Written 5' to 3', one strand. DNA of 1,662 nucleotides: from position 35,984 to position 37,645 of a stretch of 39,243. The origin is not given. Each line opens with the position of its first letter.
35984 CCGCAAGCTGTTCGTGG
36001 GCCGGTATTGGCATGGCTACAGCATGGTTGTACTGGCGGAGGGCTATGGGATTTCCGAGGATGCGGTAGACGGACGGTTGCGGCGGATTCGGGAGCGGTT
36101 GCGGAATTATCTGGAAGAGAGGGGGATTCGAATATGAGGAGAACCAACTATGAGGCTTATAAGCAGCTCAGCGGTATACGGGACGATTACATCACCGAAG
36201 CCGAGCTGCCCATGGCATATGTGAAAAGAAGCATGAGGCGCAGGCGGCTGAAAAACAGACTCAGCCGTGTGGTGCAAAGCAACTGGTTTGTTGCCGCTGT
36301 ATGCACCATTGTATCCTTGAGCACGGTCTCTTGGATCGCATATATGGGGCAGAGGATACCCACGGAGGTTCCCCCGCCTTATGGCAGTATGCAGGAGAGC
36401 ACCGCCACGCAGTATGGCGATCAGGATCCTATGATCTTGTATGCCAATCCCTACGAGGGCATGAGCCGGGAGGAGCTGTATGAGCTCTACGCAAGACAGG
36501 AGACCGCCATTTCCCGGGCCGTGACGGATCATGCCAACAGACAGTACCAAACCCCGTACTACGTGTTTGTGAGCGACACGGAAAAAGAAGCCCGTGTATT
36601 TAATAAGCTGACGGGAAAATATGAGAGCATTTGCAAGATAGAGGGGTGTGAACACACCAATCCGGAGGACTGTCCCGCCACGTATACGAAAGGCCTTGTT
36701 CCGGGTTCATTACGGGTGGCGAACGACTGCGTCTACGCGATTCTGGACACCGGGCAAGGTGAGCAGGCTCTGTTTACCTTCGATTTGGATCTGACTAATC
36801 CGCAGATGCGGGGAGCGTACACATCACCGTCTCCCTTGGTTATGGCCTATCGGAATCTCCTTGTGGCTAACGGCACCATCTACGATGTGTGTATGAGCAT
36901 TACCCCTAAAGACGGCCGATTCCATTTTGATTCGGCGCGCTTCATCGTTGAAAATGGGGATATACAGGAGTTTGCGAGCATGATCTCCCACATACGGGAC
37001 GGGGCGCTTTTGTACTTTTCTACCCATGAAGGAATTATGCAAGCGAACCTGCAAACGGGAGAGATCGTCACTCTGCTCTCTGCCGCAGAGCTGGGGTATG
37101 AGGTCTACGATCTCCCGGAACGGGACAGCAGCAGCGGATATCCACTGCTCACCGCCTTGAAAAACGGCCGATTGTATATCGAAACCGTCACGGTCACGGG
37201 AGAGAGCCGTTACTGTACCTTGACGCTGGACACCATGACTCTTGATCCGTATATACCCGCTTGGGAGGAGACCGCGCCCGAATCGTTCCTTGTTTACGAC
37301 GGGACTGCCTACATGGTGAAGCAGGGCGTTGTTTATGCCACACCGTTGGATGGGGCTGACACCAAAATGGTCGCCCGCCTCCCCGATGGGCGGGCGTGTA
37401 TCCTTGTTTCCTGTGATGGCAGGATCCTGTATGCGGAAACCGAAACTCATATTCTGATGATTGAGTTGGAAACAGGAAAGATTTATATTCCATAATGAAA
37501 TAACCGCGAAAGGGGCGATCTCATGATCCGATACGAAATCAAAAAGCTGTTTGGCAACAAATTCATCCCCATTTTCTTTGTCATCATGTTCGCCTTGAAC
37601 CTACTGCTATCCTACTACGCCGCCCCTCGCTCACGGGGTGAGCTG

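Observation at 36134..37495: Anti-sigma-like protein uses a member of the lipoprotein family as its extracytoplasmic domain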

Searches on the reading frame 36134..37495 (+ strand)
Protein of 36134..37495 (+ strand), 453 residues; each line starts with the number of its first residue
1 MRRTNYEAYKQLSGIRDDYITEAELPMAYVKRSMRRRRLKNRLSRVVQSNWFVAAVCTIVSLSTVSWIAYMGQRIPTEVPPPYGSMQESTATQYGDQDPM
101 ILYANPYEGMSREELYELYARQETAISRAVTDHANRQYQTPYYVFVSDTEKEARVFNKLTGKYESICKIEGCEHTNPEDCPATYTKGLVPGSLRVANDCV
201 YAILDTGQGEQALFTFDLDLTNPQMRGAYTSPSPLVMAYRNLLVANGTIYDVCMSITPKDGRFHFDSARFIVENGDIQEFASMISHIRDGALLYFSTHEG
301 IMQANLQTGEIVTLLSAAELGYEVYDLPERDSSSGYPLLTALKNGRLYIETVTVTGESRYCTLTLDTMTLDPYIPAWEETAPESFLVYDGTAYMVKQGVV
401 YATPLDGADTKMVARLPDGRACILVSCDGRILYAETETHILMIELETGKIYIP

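Call 7: search_protein_families(library=pfam, proteins=[window:36134-37495:+], max_evalue=0.1)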
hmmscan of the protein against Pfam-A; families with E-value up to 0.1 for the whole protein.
window:36134-37495:+ (453 aa): 1 family
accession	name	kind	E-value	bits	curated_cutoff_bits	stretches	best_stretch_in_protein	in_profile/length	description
PF14749.11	Acyl-CoA_ox_N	-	0.06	14.3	25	0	93-136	24-67/120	Acyl-coenzyme A oxidase N-terminal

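Call 8: search_protein_families(library=ncbifam, proteins=[window:36134-37495:+], max_evalue=0.1)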
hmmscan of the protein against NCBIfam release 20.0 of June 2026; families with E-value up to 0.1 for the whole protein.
window:36134-37495:+ (453 aa): 0 families

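Call 10: find_homologous_proteins(query=window:36134-37495:+)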
Query window:36134-37495:+ (453 aa): 32 proteins with E <= 0.001 among 5912 candidates.
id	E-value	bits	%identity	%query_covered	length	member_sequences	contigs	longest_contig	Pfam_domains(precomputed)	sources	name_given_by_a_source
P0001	0.0e+0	1009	97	100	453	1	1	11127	-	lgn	-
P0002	0.0e+0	1009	97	100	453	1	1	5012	-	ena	-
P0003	4.1e-298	1006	97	100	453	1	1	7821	-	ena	-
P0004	1.5e-296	1001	96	100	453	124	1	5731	-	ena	-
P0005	2.1e-295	997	96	100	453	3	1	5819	-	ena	-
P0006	5.2e-294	993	96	100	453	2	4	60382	-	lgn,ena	-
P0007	7.9e-294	992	95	100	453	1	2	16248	-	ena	-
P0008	1.6e-293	991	96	100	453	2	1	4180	-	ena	-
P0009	1.4e-292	988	95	100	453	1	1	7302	-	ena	-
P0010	2.2e-292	987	95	100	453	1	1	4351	-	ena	-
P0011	3.4e-291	983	94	100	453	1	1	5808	-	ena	-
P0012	2.9e-290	980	94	100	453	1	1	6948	-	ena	-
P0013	1.3e-288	975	94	100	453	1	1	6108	-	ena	-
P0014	6.8e-287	969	93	100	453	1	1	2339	-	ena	-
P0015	1.3e-284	962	92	100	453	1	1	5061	-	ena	-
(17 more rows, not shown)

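Call 13: find_encoding_contigs(protein=P0006, flank=10000, max_places=4)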
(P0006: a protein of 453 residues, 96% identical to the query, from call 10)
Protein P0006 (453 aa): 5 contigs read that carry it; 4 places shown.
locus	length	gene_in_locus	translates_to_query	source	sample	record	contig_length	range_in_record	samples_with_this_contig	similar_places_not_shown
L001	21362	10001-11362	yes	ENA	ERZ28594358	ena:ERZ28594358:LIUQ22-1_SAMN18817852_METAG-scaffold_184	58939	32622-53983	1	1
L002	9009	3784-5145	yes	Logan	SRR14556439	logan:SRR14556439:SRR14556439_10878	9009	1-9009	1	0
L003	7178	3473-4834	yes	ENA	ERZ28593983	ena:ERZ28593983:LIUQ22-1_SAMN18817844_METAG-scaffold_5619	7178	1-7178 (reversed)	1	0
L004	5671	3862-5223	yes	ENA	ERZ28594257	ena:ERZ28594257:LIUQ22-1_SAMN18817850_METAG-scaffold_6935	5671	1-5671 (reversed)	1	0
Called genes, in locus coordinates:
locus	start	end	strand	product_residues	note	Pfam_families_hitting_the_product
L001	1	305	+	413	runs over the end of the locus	PF13306:LRR_5, PF13855:LRR_8 (faint), PF13306:LRR_5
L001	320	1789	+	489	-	-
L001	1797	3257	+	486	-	-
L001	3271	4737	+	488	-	-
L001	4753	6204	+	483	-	-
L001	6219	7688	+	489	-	-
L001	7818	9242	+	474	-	-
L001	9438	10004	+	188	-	PF04542:Sigma70_r2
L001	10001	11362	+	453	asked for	-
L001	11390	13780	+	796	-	PF12698:ABC2_membrane_3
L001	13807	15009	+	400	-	PF13306:LRR_5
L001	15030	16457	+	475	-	-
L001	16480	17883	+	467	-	-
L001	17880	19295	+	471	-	-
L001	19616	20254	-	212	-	-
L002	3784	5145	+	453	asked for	-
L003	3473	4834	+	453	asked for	-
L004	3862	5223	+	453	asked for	-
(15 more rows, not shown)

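Call 14: find_related_loci(query=A1, collection=genome_contigs, flank=6000)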
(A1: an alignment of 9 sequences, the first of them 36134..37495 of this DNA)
Query A1 (453 aa) in genome_contigs; peptide patterns used: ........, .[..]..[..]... (x = any residue, [..] = any of these).
17 stretches matched a pattern; 3 encode a relative of the query (tblastn E <= 1e-3); 3 distinct loci.
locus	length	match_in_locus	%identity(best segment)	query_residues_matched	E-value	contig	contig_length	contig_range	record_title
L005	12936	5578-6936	96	1-453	0e+0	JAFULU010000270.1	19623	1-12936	MAG: Clostridia bacterium isolate RGIG4611 Roe_deer_Rectum-4__c407720, whole genome shotgun sequence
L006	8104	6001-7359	96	1-453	0e+0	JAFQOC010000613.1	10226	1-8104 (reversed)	MAG: Clostridia bacterium isolate RGIG1996 Goat_Colon-1__c833184, whole genome shotgun sequence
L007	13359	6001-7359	95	1-453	0e+0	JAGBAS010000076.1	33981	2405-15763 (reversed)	MAG: Clostridia bacterium isolate RGIG8947 Water_deer_Rectum-1__c207023, whole genome shotgun sequence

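Call 25: search_protein_representatives(alignment_id=A1)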
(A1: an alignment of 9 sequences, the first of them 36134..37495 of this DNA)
Query: 9 sequences, 454 profile positions. Proteins with E-value up to 0.001 (for the whole library): 52; up to 1e-10: 3; up to 1e-30: 1. The best 52 are listed.
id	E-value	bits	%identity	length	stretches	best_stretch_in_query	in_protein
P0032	1.3e-250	848.0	-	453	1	1-454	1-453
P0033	2.6e-24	102.1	-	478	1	3-93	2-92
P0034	3.8e-12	61.9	-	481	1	99-316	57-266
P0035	1.3e-10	56.9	-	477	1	95-322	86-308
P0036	1.8e-09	53.1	-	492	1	104-321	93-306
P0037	3.5e-09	52.2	-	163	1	9-100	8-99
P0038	5.6e-09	51.5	-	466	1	105-254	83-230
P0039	7.9e-09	51.0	-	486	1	98-234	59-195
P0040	7.8e-08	47.7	-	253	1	103-235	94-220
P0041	1.5e-07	46.8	-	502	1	7-325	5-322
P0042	1.6e-07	46.8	-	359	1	9-95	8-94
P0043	1.6e-07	46.7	-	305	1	9-123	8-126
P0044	2.0e-07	46.4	-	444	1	90-211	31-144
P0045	3.5e-07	45.6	-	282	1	96-303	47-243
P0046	4.2e-07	45.3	-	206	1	8-108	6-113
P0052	9.7e-06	40.8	-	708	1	9-91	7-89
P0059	3.6e-05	38.9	-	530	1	1-119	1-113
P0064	6.9e-05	38.0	-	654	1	8-97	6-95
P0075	2.4e-04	36.2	-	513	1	12-101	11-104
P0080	5.7e-04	35.0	-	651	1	10-85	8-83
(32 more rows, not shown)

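Call 29: find_encoding_contigs(protein=P0041, flank=8000, max_places=3)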
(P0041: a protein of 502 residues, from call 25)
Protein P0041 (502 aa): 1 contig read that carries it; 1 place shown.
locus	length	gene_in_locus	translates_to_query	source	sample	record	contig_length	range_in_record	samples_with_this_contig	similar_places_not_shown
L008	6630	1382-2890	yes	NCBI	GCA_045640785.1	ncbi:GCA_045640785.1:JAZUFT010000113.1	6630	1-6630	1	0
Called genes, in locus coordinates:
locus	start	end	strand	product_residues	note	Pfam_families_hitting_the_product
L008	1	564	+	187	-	?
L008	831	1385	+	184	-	PF04542:Sigma70_r2, PF08281:Sigma70_r4_2, PF04545:Sigma70_r4 (weak)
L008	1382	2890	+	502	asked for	-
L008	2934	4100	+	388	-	-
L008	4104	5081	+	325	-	PF20030:bpMoxR, PF00004:AAA (weak), PF07726:AAA_3, PF07728:AAA_5, PF17863:AAA_lid_2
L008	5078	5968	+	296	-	PF01882:DUF58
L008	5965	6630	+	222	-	?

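Call 30: find_encoding_contigs(protein=P0033, flank=8000, max_places=3)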
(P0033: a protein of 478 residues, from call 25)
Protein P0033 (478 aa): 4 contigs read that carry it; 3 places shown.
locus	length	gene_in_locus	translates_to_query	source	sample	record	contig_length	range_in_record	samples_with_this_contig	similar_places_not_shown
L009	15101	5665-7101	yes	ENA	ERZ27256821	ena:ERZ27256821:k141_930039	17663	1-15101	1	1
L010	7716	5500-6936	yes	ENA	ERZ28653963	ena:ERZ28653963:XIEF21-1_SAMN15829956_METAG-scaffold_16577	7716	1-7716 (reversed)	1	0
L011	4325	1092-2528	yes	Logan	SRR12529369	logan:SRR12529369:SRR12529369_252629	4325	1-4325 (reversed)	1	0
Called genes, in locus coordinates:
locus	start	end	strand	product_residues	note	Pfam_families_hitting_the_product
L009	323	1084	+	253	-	PF01261:AP_endonuc_2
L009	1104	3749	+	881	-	PF25788:Ig_Rha78A_N, PF05592:Bac_rhamnosid, PF17389:Bac_rhamnosid6H, PF22422:MGH1-like_GH, PF17390:Bac_rhamnosid_C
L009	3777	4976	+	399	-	PF01408:GFO_IDH_MocA, PF02894:GFO_IDH_MocA_C, PF22725:GFO_IDH_MocA_C3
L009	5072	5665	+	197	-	PF04542:Sigma70_r2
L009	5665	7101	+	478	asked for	-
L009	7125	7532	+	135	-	-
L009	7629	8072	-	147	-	PF03733:YccF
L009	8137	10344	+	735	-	PF02018:CBM_4_9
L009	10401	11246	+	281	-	-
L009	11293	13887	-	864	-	PF00009:GTP_EFTU, PF03764:EFG_IV, PF00679:EFG_C, PF05991:NYN_YacP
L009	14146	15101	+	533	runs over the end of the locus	PF18989:DUF5722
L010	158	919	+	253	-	PF01261:AP_endonuc_2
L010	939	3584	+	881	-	PF25788:Ig_Rha78A_N, PF05592:Bac_rhamnosid, PF17389:Bac_rhamnosid6H, PF22422:MGH1-like_GH, PF17390:Bac_rhamnosid_C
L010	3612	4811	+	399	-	PF01408:GFO_IDH_MocA, PF02894:GFO_IDH_MocA_C, PF22725:GFO_IDH_MocA_C3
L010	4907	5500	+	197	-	PF04542:Sigma70_r2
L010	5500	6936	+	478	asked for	-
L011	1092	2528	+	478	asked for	-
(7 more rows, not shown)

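Call 31: find_encoding_contigs(protein=P0052, flank=8000, max_places=3)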
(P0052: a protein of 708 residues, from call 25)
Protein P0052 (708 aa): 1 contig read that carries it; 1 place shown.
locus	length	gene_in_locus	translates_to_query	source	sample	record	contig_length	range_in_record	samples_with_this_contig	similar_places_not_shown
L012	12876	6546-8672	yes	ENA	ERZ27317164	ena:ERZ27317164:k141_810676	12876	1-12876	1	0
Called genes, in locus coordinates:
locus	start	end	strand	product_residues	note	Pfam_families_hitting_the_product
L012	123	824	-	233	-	PF00128:Alpha-amylase (weak)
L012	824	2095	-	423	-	PF00128:Alpha-amylase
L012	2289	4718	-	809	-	PF00343:Phosphorylase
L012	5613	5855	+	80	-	-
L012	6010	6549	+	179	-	PF04542:Sigma70_r2, PF08281:Sigma70_r4_2 (faint), PF04545:Sigma70_r4 (weak)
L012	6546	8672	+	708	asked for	PF13306:LRR_5, PF23952:LRR_EndoS (faint), PF13855:LRR_8 (faint), PF13306:LRR_5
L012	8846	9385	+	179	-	PF04545:Sigma70_r4 (faint), PF04542:Sigma70_r2, PF08281:Sigma70_r4_2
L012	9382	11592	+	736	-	-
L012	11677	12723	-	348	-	PF21694:DNA_pol3_delta_C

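Call 45: predict_structure(alignment_id=A5)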
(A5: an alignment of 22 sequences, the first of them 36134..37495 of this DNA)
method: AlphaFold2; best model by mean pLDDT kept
length: 453 residues; sequences in the alignment: 22
mean_pLDDT: 75.2   pTM: 0.69
mean pLDDT of the five models: 75.2, 74.4, 72.6, 72.3, 68.7
residues with pLDDT >= 90: 90; 70-90: 226; 50-70: 83; < 50: 54
segments of 3 or more residues with pLDDT < 50: 1-3, 5-22, 73-97, 129-134
pLDDT, mean of each block of 10 residues (from residue 1): 43 44 55 70 62 74 67 41 31 44 89 92 60 60 76 82 88 87 82 84 83 91 84 58 74 77 72 58 82 88 88 93 70 84 88 87 95 80 82 89 85 84 86 84 92 83
secondary structure, 60 per line:
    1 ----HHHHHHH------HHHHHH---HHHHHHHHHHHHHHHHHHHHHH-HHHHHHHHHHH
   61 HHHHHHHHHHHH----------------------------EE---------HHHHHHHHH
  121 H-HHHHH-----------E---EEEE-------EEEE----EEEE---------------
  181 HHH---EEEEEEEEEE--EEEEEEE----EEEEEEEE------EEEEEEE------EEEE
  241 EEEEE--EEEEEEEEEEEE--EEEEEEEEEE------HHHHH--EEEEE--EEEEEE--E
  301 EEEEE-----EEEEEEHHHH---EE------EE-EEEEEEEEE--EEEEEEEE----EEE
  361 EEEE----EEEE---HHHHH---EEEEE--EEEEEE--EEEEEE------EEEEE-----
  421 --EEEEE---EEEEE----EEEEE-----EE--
elements in order: H5-11 H18-23 H27-48 H50-72 H112-121 H123-127 E143-146 E154-157 E162-165 E187-196 E199-205 E210-217 E224-230 E237-245 E248-259 E262-271 H278-282 E285-289 E292-297 E300-305 E311-316 H317-320 E335-343 E346-353 E358-364 E369-372 H376-380 E384-388 E391-396 E399-404 E411-415 E423-427 E431-435 E440-444

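Call 49: fold_search(model_id=the predicted structure, library=pdb)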
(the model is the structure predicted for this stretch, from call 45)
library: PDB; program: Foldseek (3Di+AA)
matches with E <= 10: 1247; with E <= 0.001: 415
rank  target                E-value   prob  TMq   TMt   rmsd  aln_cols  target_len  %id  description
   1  7cqy_A                5.3e-09  1.00  0.34  0.35  13.2       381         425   14  Tetrathionate hydrolase from Acidithiobacillus ferrooxidans mutant - D325N (released 2021-01-27)
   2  6l8a_F                7.3e-09  1.00  0.29  0.29  14.9       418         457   12  Tetrathionate hydrolase from Acidithiobacillus ferrooxidans (released 2020-11-11)
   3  7cqy_C                9.0e-09  1.00  0.30  0.33  12.8       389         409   13  Tetrathionate hydrolase from Acidithiobacillus ferrooxidans mutant - D325N (released 2021-01-27)
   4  6l8a_D                1.0e-08  1.00  0.33  0.33  14.1       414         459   12  Tetrathionate hydrolase from Acidithiobacillus ferrooxidans (released 2020-11-11)
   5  7cqy_B                2.3e-08  1.00  0.31  0.32  14.2       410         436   12  Tetrathionate hydrolase from Acidithiobacillus ferrooxidans mutant - D325N (released 2021-01-27)
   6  7cqy_F                2.6e-08  1.00  0.33  0.34  13.8       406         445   12  Tetrathionate hydrolase from Acidithiobacillus ferrooxidans mutant - D325N (released 2021-01-27)
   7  8jx8_B                2.1e-07  1.00  0.28  0.11  15.5       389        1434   13  rat megalin head (released 2024-06-19)
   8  8em4_A                2.9e-07  1.00  0.31  0.05  16.8       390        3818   14  Cryo-EM structure of LRP2 at pH 7.5 (released 2023-02-08)
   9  9s6b_D                2.9e-07  1.00  0.29  0.24  13.4       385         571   12  Aeropyrum pernix acylaminoacyl peptidase co-crystallized with meropenem. (released 2025-10-22)
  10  2bkl_B                3.1e-07  1.00  0.40  0.29  12.5       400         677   13  Structural and Mechanistic Analysis of Two Prolyl Endopeptidases: Role of Inter-Domain Dynamics in Catalysis and Speci (released 2005-03-09)
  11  3o4i_A                3.6e-07  1.00  0.29  0.24  13.8       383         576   11  Structure and Catalysis of Acylaminoacyl Peptidase (released 2010-11-17)
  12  1nex_B                5.2e-07  1.00  0.33  0.33  10.4       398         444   11  Crystal Structure of ScSkp1-ScCdc4-CPD peptide complex (released 2003-02-18)
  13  8dvn_A                5.5e-07  1.00  0.16  0.13  23.2       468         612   10  Crystal structure of LRP6 E3E4 in complex with disulfide constrained peptide E3.10 (released 2023-03-29)
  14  3mks_D                6.4e-07  1.00  0.33  0.33   8.5       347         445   11  Crystal Structure of yeast Cdc4/Skp1 in complex with an allosteric inhibitor SCF-I2 (released 2010-07-21)
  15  3o4h_C                7.1e-07  1.00  0.34  0.28  11.5       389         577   11  Structure and Catalysis of Acylaminoacyl Peptidase (released 2010-11-17)
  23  3s25                  1.1e-06  1.00  0.39  0.55   6.7       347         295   10  Crystal structure of a 7-bladed beta-propeller-like protein (EUBREC_1955) from Eubacterium rectale ATCC 33656 at 1.88 A  (released 2011-06-08)
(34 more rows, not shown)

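Call 76: find_encoding_contigs(protein=P0064, flank=4000, max_places=1)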
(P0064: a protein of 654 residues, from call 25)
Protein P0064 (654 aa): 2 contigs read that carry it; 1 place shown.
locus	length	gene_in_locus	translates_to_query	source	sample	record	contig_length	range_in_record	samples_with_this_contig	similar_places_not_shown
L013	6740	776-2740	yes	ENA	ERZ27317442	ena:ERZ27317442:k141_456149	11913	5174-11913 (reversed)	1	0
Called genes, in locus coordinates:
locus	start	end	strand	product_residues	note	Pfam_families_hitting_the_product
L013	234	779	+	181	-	PF04542:Sigma70_r2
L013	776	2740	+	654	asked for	-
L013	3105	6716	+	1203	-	PF17757:UvrB_inter, PF02559:CarD_TRCF_RID, PF00270:DEAD, PF04851:ResIII (weak), PF00271:Helicase_C, PF03461:TRCF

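Call 77: find_encoding_contigs(protein=P0080, flank=4000, max_places=1)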
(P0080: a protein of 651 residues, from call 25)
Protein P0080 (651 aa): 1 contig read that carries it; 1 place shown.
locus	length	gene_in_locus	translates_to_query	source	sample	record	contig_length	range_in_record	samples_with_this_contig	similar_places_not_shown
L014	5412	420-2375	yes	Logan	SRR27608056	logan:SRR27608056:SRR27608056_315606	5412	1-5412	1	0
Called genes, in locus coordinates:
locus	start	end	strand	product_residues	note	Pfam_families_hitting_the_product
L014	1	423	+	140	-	?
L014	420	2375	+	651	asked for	PF15418:DUF4625 (faint)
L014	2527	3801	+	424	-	PF16403:Bact_surface_Ig-like (faint), PF18981:InlK_D3 (faint), PF15418:DUF4625 (faint)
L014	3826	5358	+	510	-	PF00501:AMP-binding, PF13193:AMP-binding_C (weak)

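Call 78: find_encoding_contigs(protein=P0059, flank=4000, max_places=1)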
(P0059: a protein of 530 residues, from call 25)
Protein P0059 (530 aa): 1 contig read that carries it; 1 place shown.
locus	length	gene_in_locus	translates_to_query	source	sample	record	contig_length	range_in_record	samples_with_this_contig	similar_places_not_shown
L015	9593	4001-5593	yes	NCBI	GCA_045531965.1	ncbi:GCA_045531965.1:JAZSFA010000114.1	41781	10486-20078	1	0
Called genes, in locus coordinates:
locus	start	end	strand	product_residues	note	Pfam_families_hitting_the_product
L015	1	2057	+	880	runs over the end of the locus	PF25788:Ig_Rha78A_N, PF05592:Bac_rhamnosid, PF17389:Bac_rhamnosid6H, PF17390:Bac_rhamnosid_C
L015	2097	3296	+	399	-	PF01408:GFO_IDH_MocA, PF02894:GFO_IDH_MocA_C, PF22725:GFO_IDH_MocA_C3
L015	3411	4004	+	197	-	PF04542:Sigma70_r2, PF04545:Sigma70_r4 (weak)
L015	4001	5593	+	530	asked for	-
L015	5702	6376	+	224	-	-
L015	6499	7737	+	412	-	-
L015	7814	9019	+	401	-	-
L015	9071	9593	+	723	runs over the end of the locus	-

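Call 79: find_encoding_contigs(protein=P0075, flank=6000, max_places=1)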
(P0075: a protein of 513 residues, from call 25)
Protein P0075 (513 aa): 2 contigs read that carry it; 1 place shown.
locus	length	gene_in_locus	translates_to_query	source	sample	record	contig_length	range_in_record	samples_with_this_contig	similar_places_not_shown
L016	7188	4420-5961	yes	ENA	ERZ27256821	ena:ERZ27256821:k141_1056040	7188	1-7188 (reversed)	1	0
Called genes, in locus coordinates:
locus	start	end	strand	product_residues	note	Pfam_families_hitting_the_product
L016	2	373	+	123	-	?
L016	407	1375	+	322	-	PF01261:AP_endonuc_2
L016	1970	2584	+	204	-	-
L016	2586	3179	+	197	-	-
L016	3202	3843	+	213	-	-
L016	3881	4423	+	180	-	PF04542:Sigma70_r2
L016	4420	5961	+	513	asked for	PF13306:LRR_5, PF13855:LRR_8 (faint), PF13306:LRR_5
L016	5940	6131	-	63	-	-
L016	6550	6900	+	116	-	PF05635:23S_rRNA_IVP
